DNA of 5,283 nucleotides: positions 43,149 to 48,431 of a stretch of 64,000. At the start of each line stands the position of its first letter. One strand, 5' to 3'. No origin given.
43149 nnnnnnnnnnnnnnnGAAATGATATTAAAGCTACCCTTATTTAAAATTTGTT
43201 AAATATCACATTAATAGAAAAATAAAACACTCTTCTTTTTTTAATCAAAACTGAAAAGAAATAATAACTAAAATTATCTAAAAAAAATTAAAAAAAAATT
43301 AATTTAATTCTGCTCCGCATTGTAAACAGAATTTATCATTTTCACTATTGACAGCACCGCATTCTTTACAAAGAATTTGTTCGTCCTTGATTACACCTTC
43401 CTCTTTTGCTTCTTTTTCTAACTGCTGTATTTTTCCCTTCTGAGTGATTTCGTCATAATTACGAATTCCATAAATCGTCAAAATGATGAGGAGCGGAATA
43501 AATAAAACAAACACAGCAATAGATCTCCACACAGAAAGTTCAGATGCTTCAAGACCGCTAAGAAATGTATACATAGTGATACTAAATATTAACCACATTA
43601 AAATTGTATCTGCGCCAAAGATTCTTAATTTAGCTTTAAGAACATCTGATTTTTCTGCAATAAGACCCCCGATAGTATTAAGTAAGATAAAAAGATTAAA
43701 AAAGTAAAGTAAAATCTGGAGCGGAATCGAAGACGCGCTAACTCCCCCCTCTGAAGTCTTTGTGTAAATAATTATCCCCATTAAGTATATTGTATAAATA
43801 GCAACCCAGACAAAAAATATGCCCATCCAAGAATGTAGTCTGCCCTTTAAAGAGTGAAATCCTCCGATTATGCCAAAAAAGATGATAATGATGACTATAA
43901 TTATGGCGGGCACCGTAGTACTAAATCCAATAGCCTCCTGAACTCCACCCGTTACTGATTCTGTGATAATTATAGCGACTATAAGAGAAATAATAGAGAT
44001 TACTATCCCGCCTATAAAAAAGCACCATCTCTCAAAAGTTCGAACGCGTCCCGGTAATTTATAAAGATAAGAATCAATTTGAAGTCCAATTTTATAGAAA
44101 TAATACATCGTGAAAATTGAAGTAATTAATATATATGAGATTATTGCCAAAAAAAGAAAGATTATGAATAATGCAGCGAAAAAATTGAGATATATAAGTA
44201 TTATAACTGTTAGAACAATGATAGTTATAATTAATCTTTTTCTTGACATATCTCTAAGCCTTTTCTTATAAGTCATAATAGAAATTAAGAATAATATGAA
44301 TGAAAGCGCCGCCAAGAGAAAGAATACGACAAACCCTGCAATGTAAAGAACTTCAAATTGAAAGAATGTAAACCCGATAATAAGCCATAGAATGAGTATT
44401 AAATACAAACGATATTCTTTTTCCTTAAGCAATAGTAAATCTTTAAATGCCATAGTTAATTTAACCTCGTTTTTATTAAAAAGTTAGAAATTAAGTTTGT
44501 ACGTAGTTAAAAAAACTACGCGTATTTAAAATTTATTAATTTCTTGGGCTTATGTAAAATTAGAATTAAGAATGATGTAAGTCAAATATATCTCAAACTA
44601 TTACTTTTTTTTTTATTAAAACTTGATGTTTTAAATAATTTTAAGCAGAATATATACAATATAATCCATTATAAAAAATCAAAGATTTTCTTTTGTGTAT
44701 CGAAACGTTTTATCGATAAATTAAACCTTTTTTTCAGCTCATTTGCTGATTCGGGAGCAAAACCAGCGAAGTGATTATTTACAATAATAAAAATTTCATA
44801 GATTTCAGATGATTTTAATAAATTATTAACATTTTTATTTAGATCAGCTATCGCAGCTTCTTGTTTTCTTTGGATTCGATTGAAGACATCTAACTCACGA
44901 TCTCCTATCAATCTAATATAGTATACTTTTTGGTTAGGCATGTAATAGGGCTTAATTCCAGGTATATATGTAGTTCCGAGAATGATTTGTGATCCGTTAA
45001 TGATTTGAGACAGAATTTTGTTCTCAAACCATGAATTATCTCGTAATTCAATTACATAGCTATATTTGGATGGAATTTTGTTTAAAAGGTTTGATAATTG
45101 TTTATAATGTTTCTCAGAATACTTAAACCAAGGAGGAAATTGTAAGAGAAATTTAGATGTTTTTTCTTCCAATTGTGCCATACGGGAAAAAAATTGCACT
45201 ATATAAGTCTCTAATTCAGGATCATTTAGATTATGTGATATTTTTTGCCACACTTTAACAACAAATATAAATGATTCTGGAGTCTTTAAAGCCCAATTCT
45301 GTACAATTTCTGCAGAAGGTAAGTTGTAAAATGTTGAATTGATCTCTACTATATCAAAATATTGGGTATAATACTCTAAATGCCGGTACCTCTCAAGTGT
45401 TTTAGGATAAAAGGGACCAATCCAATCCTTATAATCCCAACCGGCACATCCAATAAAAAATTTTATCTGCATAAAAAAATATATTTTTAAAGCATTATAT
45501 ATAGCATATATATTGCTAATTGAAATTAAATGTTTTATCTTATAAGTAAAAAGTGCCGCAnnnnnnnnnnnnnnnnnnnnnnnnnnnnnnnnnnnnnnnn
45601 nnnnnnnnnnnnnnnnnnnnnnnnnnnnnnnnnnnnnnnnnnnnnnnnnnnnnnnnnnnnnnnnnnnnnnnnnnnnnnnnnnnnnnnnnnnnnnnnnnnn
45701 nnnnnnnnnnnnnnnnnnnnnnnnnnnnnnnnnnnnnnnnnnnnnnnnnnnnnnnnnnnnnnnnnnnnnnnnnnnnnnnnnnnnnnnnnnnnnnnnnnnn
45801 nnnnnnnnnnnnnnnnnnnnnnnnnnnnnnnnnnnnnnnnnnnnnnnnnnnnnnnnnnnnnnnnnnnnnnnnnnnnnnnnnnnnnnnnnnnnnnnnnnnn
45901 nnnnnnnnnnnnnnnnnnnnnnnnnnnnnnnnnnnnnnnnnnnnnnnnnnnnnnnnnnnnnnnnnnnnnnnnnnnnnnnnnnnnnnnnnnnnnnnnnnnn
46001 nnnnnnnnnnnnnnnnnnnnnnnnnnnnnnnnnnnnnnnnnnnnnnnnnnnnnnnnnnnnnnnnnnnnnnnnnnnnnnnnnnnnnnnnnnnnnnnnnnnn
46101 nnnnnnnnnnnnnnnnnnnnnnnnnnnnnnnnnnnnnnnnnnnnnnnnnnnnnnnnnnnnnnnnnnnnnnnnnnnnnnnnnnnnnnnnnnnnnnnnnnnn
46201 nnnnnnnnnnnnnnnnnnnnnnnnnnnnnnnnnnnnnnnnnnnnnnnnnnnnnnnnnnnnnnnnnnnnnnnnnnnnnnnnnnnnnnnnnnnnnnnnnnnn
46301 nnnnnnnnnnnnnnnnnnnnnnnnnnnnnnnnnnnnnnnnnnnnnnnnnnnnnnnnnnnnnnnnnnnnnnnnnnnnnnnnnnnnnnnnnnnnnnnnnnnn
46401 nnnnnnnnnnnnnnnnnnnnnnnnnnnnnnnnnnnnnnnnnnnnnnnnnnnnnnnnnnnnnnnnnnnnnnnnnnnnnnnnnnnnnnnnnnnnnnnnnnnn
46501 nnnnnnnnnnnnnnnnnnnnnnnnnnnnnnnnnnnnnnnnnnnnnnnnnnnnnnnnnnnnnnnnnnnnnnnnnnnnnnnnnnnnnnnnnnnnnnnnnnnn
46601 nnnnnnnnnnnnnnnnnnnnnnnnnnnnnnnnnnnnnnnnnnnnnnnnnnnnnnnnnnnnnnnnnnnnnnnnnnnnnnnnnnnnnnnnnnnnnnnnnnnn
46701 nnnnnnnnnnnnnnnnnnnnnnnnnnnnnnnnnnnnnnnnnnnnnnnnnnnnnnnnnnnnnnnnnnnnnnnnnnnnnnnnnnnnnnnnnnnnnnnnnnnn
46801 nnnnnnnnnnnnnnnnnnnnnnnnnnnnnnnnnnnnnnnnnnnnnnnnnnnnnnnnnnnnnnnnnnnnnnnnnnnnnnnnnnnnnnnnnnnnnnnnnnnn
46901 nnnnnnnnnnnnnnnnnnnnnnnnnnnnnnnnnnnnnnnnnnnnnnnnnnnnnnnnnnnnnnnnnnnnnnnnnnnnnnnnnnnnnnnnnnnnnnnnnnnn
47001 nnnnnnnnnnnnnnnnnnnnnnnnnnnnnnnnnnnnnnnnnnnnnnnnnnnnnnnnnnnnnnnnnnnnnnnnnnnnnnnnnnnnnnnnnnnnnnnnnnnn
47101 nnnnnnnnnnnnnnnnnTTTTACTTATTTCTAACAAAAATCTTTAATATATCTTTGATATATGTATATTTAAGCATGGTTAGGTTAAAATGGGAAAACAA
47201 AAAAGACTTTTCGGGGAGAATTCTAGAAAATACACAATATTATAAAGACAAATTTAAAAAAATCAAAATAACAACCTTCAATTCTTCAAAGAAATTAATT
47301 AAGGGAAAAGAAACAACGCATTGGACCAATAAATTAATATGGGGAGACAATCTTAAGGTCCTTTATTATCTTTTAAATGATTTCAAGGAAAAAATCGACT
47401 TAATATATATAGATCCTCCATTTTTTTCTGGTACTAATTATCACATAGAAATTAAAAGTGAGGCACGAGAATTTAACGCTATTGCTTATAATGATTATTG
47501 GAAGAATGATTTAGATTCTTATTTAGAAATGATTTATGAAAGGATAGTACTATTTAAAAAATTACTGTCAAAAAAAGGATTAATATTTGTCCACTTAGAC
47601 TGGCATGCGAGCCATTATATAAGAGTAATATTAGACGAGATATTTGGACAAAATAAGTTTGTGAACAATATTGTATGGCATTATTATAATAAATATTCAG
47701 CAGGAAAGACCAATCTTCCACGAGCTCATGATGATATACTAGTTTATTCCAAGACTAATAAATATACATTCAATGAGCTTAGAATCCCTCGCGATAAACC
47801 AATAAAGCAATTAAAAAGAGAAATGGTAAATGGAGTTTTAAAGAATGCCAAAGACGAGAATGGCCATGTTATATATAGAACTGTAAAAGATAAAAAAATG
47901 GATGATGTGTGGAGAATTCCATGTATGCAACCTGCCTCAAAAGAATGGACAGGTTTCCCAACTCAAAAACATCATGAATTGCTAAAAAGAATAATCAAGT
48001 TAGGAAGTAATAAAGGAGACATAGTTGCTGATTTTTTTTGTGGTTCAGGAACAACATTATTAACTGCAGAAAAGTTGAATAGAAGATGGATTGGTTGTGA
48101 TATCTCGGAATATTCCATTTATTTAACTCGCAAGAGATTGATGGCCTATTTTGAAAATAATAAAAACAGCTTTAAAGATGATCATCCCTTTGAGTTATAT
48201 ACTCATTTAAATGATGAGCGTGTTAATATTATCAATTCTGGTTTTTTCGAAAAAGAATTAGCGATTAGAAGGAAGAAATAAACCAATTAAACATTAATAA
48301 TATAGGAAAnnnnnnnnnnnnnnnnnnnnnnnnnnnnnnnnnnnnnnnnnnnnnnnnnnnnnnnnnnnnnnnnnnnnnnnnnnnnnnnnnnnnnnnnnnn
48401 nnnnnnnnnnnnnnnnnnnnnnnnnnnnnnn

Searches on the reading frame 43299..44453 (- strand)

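Call 97: search_protein_families(library=pfam, proteins=[window:43299-44453:-], max_evalue=0.001)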
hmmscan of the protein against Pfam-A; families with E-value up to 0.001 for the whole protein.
window:43299-44453:- (384 aa): 2 families
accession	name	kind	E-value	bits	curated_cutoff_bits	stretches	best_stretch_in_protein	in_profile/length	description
PF13240.11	Zn_Ribbon_1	-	7.2e-07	29.2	25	1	362-383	2-23/23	zinc-ribbon domain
PF12773.13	DZR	-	0.00088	19.8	27.3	0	362-383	1-22/45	Double zinc ribbon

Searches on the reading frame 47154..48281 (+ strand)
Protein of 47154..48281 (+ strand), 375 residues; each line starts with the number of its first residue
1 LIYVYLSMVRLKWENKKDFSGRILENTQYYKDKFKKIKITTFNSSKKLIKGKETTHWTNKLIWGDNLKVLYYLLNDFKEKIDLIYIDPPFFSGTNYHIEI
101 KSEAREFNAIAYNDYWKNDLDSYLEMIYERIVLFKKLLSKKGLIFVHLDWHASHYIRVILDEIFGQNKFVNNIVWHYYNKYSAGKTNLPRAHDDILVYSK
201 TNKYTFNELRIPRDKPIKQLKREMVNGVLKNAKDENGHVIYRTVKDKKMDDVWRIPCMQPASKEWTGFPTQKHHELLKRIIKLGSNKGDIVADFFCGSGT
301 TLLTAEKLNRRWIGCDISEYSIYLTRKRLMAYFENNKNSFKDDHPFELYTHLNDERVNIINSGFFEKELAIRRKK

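Call 97: search_protein_families(library=pfam, proteins=[window:47154-48281:+], max_evalue=0.001)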
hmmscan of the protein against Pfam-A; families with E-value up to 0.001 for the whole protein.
window:47154-48281:+ (375 aa): 2 families
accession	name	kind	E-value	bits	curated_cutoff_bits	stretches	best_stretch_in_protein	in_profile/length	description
PF01555.25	N6_N4_Mtase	-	7e-50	170.5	26.7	1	81-324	1-218/221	DNA methylase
PF02086.21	MethyltransfD12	-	2e-05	24.9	22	0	276-353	8-92/253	D12 class N6 adenine-specific DNA methyltransferase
